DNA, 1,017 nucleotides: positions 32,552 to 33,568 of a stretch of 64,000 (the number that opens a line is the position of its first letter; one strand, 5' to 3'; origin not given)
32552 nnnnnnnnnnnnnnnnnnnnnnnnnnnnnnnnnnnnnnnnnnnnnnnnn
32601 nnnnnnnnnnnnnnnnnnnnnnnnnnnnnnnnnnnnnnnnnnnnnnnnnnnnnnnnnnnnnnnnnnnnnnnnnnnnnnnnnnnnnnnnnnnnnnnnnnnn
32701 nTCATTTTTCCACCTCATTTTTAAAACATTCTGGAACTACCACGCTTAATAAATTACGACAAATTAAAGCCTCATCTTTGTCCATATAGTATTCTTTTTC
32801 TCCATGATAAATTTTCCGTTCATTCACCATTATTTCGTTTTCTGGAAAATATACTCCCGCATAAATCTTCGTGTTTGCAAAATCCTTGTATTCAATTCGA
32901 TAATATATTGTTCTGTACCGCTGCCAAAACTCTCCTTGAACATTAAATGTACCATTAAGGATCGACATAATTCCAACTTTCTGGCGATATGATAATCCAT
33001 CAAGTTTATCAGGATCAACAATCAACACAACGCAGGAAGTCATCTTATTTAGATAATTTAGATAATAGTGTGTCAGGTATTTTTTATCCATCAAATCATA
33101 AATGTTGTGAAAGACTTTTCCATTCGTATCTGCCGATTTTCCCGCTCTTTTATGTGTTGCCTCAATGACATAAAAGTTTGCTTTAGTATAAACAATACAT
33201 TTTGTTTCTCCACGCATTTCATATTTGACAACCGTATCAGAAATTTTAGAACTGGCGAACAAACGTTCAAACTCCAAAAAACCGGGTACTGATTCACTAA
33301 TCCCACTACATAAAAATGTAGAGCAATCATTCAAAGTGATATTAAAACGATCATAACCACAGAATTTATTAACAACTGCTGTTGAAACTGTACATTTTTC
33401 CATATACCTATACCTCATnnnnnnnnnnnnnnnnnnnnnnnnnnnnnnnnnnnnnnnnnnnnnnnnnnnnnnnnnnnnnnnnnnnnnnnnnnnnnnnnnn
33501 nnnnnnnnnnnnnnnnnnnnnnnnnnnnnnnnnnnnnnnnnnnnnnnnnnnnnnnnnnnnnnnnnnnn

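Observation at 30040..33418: CCA-adding enzyme, Pol-beta nucleotidyltransferase and paralog-family gene as a compact unit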

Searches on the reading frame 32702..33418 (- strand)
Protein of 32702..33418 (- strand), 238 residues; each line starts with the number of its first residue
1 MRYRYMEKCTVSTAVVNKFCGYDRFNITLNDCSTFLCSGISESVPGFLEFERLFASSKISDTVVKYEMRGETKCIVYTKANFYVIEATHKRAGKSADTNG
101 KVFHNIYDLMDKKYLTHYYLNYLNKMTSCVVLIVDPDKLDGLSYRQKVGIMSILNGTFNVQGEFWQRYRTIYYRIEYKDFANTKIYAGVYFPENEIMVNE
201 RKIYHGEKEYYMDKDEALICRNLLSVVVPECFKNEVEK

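Call 3: search_protein_families(library=pfam, proteins=[window:32702-33418:-], max_evalue=0.01)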
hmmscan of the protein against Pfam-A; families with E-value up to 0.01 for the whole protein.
window:32702-33418:- (238 aa): 0 families

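Call 8: search_protein_families(library=phrogs, proteins=[window:32702-33418:-], max_evalue=0.01)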
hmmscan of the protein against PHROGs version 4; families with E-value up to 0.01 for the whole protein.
window:32702-33418:- (238 aa): 0 families

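Call 11: find_homologous_proteins(query=window:32702-33418:-)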
Query window:32702-33418:- (238 aa): 2 proteins with E <= 0.001 among 173 candidates.
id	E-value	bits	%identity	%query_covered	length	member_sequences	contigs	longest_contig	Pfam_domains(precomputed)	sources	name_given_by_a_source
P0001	1.6e-154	530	100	98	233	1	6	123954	-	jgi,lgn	jgi:hypothetical protein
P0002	1.3e-28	118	36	91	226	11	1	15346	-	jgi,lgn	jgi:hypothetical protein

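Call 13: find_encoding_contigs(protein=P0002, flank=10000, max_places=6)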
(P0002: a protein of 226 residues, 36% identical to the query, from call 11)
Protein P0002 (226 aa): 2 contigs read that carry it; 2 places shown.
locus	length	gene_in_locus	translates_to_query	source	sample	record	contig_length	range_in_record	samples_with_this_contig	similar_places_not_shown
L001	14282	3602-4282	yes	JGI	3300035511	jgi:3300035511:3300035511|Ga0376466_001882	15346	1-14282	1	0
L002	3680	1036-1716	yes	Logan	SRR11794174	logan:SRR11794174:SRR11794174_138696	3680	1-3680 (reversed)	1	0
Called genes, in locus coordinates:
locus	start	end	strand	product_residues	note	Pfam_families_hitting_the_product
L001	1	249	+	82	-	?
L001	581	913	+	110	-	PF13560:HTH_31, PF07022:Phage_CI_repr (faint), PF12844:HTH_19, PF13443:HTH_26 (weak), PF01381:HTH_3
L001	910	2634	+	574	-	PF13229:Beta_helix, PF00395:SLH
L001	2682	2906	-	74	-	-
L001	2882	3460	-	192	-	-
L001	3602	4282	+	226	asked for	-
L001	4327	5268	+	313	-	-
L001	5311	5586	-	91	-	-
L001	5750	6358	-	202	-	-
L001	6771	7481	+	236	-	PF00239:Resolvase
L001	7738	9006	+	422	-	PF27199:YonV_C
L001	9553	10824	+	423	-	PF02920:Integrase_DNA, PF14659:Phage_int_SAM_3, PF00589:Phage_integrase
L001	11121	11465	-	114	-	PF10387:DUF2442 (weak)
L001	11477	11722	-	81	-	PF13711:DUF4160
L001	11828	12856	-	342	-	PF02547:Queuosine_synth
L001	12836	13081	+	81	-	-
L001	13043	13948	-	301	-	PF13565:HTH_32 (weak), PF00665:rve, PF13683:rve_3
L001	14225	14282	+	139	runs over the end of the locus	PF01467:CTP_transf_like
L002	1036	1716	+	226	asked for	-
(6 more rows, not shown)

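Call 14: find_encoding_contigs(protein=P0001, flank=10000, max_places=6)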
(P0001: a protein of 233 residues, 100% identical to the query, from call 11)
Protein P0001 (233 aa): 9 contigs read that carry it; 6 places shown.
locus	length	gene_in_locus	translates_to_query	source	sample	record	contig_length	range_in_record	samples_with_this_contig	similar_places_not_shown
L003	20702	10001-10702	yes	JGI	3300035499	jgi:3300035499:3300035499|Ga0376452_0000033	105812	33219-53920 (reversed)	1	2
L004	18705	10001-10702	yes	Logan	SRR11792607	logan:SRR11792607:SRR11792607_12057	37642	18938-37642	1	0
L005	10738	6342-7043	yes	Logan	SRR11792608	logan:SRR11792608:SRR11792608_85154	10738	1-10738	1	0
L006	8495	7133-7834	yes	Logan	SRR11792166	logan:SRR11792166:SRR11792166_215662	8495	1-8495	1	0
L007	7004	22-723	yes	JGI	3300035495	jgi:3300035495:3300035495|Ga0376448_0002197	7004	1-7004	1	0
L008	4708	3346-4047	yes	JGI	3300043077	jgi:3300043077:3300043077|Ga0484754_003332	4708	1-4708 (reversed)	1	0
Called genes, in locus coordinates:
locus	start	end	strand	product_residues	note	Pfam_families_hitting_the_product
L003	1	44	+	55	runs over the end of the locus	-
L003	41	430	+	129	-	-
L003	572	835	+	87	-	-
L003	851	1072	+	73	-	-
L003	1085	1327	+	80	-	-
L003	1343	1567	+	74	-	-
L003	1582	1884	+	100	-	-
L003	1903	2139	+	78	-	-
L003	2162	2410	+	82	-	-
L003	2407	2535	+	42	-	-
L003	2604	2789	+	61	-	-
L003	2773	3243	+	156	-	PF05443:ROS_MUCR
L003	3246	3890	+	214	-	-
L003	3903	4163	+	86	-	-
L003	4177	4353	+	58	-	-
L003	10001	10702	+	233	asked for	-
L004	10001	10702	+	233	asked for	-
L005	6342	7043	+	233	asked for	-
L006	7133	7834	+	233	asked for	-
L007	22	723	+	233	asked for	-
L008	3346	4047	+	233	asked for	-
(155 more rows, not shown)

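Call 27: search_protein_representatives(alignment_id=A1)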
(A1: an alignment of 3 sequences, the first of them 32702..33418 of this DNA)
Query: 3 sequences, 229 profile positions. Proteins with E-value up to 0.001 (for the whole library): 61; up to 1e-10: 39; up to 1e-30: 17. The best 61 are listed.
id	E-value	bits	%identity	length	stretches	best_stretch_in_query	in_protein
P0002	4.1e-117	406.1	-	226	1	4-228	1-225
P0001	6.1e-112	389.1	-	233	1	2-228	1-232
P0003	2.3e-57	210.6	-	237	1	9-224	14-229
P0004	2.4e-50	187.6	-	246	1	9-220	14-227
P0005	3.0e-50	187.3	-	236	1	11-220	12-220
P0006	6.7e-50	186.2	-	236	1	9-223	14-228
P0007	1.3e-49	185.2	-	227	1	9-220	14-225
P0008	1.0e-48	182.3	-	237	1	9-227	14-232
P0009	8.3e-45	169.5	-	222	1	10-213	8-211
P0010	5.0e-44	167.0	-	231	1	9-212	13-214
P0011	5.4e-44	166.8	-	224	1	8-222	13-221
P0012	3.9e-43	164.0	-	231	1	5-217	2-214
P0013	3.9e-41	157.5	-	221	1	10-204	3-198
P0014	5.9e-41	156.9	-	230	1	9-219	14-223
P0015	7.3e-41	156.6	-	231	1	9-210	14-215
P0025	3.7e-15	72.5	-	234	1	12-202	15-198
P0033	4.5e-13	65.7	-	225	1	15-206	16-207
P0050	6.1e-07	45.6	-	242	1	24-204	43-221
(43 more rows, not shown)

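Call 30: search_protein_families(library=pfam, alignment_id=A2, max_evalue=0.1)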
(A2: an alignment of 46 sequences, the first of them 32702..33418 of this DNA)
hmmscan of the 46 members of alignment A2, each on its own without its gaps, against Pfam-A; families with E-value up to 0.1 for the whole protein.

A. member 1, window:32702-33418:- (238 aa): 0 families

B. families by the number of members that match (of 46 scanned): 13 families
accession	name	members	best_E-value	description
PF24991.2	Ig_NUP210_4th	1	0.002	NUP210 forth Ig-like domain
PF08898.15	DUF1843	1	0.019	Domain of unknown function (DUF1843)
PF07280.16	Ac110_PIF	1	0.04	Per os infectivity factor AC110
PF19377.4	DUF5952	1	0.041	Family of unknown function (DUF5952)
PF21256.2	TetR_C_5-like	1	0.042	Tetracyclin repressor-like, C-terminal domain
PF02203.21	TarH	1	0.042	Tar ligand binding domain homologue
PF05009.17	EBV-NA3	1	0.044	Epstein-Barr virus nuclear antigen 3 (EBNA-3)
PF12227.13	DUF3603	1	0.049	Protein of unknown function (DUF3603)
PF21871.1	Gp6_C-III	1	0.054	Baseplate structural protein gp6, C-terminal domain III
PF08600.16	NuBaID_C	1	0.063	NuBaID, C-terminal domain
PF05481.17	Myco_19_kDa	1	0.068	Mycobacterium 19 kDa lipoprotein antigen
PF23383.1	Beta-prop_IFT140_1st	1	0.072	IFT140 first beta-propeller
PF20723.3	Pellino_RING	1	0.085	Pellino, RING domain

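Call 33: find_related_loci(query=A1, collection=viral_contigs, flank=6000)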
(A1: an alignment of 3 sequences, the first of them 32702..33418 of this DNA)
Query A1 (238 aa) in viral_contigs; peptide patterns used: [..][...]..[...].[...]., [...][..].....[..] (x = any residue, [..] = any of these).
79 stretches matched a pattern, but none encodes a relative of the query by tblastn (E <= 1e-3).

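Call 34: find_related_loci(query=A1, collection=genome_contigs, flank=6000)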
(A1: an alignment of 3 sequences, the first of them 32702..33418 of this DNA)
Query A1 (238 aa) in genome_contigs; peptide patterns used: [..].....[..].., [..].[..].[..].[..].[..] (x = any residue, [..] = any of these).
31 stretches matched a pattern, but none encodes a relative of the query by tblastn (E <= 1e-3).

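Call 35: find_encoding_contigs(protein=P0003, flank=6000, max_places=4)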
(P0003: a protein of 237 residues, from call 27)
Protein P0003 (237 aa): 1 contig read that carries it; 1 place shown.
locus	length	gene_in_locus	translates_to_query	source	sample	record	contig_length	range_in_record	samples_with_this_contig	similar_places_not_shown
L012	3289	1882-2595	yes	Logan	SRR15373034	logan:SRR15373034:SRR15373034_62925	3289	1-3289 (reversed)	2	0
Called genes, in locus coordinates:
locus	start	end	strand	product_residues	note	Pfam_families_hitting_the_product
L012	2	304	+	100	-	?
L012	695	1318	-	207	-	PF06114:Peptidase_M78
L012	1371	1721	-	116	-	PF12844:HTH_19, PF01381:HTH_3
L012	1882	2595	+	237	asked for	-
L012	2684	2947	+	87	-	PF02452:PemK_toxin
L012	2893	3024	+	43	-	PF02452:PemK_toxin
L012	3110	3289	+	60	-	?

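Call 36: predict_structure(alignment_id=A2)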
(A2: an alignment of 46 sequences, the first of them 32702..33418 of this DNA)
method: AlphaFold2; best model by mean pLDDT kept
length: 238 residues; sequences in the alignment: 46
mean_pLDDT: 90.1   pTM: 0.85
mean pLDDT of the five models: 90.1, 90.0, 90.0, 89.1, 89.0
residues with pLDDT >= 90: 178; 70-90: 42; 50-70: 11; < 50: 7
segments of 3 or more residues with pLDDT < 50: 1-6
pLDDT, mean of each block of 10 residues (from residue 1): 55 96 97 97 96 96 97 97 97 81 96 80 68 92 92 94 90 92 95 92 97 97 92 75
secondary structure, 60 per line:
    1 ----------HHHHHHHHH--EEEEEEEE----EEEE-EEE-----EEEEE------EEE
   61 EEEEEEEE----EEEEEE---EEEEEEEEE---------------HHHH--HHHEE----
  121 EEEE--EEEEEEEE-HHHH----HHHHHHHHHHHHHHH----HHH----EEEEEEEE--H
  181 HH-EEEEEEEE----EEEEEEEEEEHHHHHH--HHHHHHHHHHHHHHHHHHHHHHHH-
elements in order: H11-19 E22-29 E34-37 E39-41 E47-51 E58-68 E73-78 E82-90 H106-109 E121-124 E127-134 H136-139 H144-158 E170-177 E184-191 E196-205 H206-211 H214-237

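Call 39: find_encoding_contigs(protein=P0004, flank=6000, max_places=3)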
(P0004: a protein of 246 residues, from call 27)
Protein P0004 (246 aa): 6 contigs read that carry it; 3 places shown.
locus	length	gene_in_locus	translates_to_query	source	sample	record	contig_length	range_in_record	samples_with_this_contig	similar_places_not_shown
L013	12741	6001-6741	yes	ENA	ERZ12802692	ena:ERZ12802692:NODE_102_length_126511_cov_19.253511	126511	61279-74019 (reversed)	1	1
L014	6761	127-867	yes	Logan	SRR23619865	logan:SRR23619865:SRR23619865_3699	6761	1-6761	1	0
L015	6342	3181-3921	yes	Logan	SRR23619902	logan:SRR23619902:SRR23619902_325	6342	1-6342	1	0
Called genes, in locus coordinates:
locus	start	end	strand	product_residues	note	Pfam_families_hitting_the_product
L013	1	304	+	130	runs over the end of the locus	-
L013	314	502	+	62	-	-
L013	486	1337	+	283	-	-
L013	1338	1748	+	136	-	-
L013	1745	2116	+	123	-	-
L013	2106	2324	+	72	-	-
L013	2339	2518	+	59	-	-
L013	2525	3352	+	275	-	PF04446:Thg1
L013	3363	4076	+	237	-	PF00149:Metallophos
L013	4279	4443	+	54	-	-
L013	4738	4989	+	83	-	-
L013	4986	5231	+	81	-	-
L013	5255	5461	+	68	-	-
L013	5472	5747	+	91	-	-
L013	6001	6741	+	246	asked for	-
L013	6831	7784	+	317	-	-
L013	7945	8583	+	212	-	-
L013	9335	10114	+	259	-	PF19789:DUF6273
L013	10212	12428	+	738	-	PF08433:KTI12, PF13671:AAA_33, PF00149:Metallophos, PF09511:RNA_lig_T4_1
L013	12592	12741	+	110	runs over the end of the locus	PF05869:Dam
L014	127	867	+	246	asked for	-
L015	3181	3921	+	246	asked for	-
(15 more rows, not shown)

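Call 40: find_encoding_contigs(protein=P0008, flank=6000, max_places=3)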
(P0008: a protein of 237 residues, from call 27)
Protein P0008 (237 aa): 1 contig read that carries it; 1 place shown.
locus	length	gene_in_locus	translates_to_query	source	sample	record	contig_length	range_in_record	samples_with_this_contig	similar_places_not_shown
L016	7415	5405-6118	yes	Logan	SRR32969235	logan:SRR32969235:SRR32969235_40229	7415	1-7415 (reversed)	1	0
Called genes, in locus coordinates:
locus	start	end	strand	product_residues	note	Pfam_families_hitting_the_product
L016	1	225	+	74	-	?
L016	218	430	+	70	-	-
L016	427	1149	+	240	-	PF00149:Metallophos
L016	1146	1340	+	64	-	-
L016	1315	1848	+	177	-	-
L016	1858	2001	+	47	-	-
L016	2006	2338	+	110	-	-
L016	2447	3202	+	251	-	-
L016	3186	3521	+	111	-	-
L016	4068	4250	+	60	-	-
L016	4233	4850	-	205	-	PF10463:Peptidase_U49 (weak), PF06114:Peptidase_M78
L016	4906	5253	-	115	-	PF12844:HTH_19 (weak), PF01381:HTH_3 (weak)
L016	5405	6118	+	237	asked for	-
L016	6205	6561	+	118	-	PF02452:PemK_toxin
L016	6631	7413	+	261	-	?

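Call 41: find_encoding_contigs(protein=P0025, flank=6000, max_places=3)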
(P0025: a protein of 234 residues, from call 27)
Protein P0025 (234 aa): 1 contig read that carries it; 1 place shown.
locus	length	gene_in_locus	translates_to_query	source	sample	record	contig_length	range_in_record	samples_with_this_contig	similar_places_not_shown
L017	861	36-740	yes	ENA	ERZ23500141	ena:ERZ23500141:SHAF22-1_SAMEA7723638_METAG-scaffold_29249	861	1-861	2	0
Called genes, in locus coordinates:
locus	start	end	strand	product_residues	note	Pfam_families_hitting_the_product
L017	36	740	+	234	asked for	-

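Call 42: find_homologous_proteins(query=A2, max_evalue=0.001)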
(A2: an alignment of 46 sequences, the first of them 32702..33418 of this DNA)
Query A2 (46 sequences) (238 aa, profile of the alignment): 8 proteins with E <= 0.001 among 1521 candidates.
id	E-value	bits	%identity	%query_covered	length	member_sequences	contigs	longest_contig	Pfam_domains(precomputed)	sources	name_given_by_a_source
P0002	9.8e-66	239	36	91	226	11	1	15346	-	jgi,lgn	jgi:hypothetical protein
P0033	2.5e-64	235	26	18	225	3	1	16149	-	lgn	-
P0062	5.9e-63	230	20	54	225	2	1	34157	-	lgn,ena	-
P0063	3.8e-62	228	23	58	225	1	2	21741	-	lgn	-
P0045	7.2e-58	214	31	11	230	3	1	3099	-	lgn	-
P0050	5.7e-56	207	23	41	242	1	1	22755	-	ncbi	-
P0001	1.4e-51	193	100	98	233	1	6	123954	-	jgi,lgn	jgi:hypothetical protein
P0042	6.6e-49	184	25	38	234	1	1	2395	-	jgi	jgi:hypothetical protein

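Call 45: find_encoding_contigs(protein=P0062, flank=7000, max_places=2)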
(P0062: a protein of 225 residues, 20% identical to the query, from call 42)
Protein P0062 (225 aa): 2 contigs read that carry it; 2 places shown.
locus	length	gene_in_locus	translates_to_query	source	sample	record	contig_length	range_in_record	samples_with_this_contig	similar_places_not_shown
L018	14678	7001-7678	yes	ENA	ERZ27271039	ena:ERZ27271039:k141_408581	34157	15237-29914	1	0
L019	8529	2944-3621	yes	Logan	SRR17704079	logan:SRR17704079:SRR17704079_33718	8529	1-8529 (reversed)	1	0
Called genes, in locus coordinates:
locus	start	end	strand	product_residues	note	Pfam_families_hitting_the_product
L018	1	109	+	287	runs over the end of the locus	PF13793:Pribosyltran_N (weak), PF00156:Pribosyltran (faint)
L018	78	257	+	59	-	PF18127:NAMPT_N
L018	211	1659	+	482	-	PF04095:NAPRTase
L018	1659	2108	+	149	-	PF08719:NADAR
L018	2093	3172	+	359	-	PF02540:NAD_synthase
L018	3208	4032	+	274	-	PF19789:DUF6273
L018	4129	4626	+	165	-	-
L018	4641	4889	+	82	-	-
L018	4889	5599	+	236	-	PF00149:Metallophos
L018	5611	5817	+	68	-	-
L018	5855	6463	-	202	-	PF06114:Peptidase_M78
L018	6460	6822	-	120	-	PF12844:HTH_19 (weak), PF13443:HTH_26 (weak), PF01381:HTH_3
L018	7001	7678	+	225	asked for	-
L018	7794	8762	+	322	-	PF22823:MrpR_C_cat (weak)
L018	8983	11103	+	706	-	-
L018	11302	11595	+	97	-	PF24591:Phage_YunG-like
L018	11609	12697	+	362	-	PF21189:PHA02142, PF09414:RNA_ligase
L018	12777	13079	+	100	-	PF05869:Dam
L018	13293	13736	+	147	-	-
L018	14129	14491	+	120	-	-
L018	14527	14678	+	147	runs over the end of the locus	-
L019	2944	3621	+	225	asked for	-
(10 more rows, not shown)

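Call 46: find_encoding_contigs(protein=P0050, flank=7000, max_places=2)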
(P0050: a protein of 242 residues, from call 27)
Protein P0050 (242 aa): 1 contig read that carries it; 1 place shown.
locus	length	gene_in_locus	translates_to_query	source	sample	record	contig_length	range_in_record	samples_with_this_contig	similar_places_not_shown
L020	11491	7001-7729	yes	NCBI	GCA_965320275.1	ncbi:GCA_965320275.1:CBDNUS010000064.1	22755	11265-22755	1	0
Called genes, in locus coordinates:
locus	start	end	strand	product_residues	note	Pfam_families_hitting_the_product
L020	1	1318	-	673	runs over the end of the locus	PF19732:SpoIIE_N, PF07228:SpoIIE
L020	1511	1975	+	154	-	PF00149:Metallophos, PF12850:Metallophos_2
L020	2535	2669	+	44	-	PF00468:Ribosomal_L34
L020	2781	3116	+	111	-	PF00825:Ribonuclease_P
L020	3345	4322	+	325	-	PF02096:60KD_IMP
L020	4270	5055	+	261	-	PF14804:Jag_N, PF13083:KH_KhpA-B, PF01424:R3H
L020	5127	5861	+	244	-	PF20772:TACO1_YebC_N, PF01709:Transcrip_reg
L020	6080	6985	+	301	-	PF13495:Phage_int_SAM_4 (weak), PF02899:Phage_int_SAM_1 (faint), PF00589:Phage_integrase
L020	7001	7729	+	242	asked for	-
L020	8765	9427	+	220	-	-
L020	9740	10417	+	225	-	PF00239:Resolvase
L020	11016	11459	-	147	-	PF09424:YqeY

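Call 59: fold_search(model_id=the predicted structure, library=viral)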
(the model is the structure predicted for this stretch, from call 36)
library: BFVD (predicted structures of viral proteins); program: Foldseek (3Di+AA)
matches with E <= 10: 895; with E <= 0.001: 0
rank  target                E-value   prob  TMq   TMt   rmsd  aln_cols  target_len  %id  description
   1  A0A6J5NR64            7.7e-03  1.00  0.24  0.48  15.5       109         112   11  Uncharacterized protein [uncultured Caudovirales phage]
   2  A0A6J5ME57            2.1e-02  0.99  0.24  0.50   8.0       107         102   12  Uncharacterized protein [uncultured Caudovirales phage]
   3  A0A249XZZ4            3.3e-02  0.93  0.21  0.31  10.6       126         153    9  (no name in the UniProt tables at hand)
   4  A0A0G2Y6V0            4.5e-02  0.21  0.15  0.08  13.8       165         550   13  Serine-threonine kinase receptor-associated protein [Acanthamoeba polyphaga mimivirus]
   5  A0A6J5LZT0            4.7e-02  0.99  0.28  0.53   9.3       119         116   12  Uncharacterized protein [uncultured Caudovirales phage]
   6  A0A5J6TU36            6.3e-02  0.98  0.22  0.44   3.6        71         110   11  (no name in the UniProt tables at hand)
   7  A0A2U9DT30            1.1e-01  0.04  0.12  0.10  20.0       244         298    6  Uncharacterized protein [Escherichia phage ST32]
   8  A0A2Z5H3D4            1.1e-01  0.10  0.17  0.14  14.5       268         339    7  DNA polymerase III subunit [Escherichia phage Halfdan]
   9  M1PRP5                1.1e-01  0.08  0.18  0.13  15.0       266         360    9  (no name in the UniProt tables at hand)
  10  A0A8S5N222            1.6e-01  0.13  0.18  0.23  18.8       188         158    9  Uncharacterized protein [Caudovirales sp. ctikv1]
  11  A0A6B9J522            1.6e-01  0.04  0.12  0.05  24.7       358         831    9  Uncharacterized protein [Vibrio phage vB_VchM_Kuja]
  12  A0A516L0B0            1.7e-01  0.25  0.15  0.25  13.3       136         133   12  (no name in the UniProt tables at hand)
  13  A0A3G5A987            1.9e-01  0.23  0.14  0.19  13.7        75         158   12  Uncharacterized protein [Harvfovirus sp.]
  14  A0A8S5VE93            2.0e-01  0.18  0.12  0.27  10.9        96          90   10  Restriction alleviation protein [Siphoviridae sp. ctClL93]
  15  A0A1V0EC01            2.4e-01  0.51  0.21  0.43   5.4        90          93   13  (no name in the UniProt tables at hand)
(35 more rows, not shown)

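Call 61: search_protein_families(library=pfam, proteins=[L018:7794-8762:+], max_evalue=1)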
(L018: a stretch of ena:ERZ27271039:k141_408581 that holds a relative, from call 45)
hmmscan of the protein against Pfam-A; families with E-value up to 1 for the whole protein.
L018:7794-8762:+ (322 aa): 0 families

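Call 67: search_protein_families(library=padloc, proteins=[window:32702-33418:-], max_evalue=0.01)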
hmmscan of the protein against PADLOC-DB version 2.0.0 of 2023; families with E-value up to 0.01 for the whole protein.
window:32702-33418:- (238 aa): 0 families

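Call 68: search_protein_families(library=ncbifam, proteins=[window:32702-33418:-], max_evalue=0.01)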
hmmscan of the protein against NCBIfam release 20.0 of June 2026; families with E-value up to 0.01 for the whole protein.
window:32702-33418:- (238 aa): 0 families

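Call 87: find_encoding_contigs(protein=P0033, flank=5000, max_places=2)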
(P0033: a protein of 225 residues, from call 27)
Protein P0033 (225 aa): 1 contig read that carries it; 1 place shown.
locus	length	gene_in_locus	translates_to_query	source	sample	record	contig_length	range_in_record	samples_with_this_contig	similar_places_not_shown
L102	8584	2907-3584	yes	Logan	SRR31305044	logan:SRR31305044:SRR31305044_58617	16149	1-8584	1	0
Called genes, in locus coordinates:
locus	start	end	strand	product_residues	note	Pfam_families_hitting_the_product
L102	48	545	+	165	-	-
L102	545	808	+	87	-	-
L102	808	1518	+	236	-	PF00149:Metallophos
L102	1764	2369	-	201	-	PF06114:Peptidase_M78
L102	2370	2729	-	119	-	PF12844:HTH_19 (weak), PF13443:HTH_26 (weak), PF01381:HTH_3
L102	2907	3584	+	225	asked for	-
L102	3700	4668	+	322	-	PF22823:MrpR_C_cat (weak)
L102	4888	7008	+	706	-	-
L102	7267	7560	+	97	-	PF24591:Phage_YunG-like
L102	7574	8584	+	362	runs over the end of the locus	PF21189:PHA02142, PF09414:RNA_ligase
